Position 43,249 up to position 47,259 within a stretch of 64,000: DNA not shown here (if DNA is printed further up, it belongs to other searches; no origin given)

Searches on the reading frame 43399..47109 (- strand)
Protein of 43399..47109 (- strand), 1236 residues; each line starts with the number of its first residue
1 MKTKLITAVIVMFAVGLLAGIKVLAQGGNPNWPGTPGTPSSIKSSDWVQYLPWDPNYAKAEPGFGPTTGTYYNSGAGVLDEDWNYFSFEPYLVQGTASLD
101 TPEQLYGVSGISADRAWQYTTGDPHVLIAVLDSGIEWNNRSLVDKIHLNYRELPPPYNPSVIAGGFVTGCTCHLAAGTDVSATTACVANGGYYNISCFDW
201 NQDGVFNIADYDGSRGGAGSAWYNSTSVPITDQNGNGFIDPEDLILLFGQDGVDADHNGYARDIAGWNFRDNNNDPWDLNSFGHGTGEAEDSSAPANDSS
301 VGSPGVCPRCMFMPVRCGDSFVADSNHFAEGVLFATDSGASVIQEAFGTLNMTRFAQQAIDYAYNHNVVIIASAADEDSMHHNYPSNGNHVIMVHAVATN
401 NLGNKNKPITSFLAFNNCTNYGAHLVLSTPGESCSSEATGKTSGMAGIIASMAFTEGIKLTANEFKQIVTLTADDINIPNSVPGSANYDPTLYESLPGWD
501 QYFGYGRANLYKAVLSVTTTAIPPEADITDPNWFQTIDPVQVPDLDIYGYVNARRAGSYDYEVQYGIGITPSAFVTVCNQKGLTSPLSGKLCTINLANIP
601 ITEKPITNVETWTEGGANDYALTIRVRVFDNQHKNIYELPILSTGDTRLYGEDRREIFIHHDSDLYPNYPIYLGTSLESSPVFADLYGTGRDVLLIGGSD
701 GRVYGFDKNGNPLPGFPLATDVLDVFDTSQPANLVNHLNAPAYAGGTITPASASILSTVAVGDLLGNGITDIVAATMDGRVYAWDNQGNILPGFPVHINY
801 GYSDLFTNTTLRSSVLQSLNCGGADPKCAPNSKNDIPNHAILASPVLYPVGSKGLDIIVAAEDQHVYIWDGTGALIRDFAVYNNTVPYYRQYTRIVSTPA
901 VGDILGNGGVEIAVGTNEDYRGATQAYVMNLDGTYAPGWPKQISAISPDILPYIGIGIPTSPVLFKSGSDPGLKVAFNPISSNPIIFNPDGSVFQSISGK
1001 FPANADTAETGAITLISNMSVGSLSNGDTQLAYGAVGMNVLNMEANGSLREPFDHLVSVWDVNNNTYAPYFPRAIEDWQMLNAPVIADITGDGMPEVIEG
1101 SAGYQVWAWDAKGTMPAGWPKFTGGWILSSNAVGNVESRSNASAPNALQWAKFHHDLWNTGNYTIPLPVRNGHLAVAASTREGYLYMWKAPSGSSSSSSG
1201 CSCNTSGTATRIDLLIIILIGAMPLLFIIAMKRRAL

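Call 50: search_protein_families(library=pfam, max_evalue=0.000001, proteins=[window:43399-47109:-])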
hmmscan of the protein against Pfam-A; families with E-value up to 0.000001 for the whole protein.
window:43399-47109:- (1236 aa): 1 family
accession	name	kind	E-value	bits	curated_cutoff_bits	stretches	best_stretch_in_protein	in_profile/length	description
PF00082.27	Peptidase_S8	-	4.2e-14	53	21.8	1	126-506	4-288/288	Subtilase family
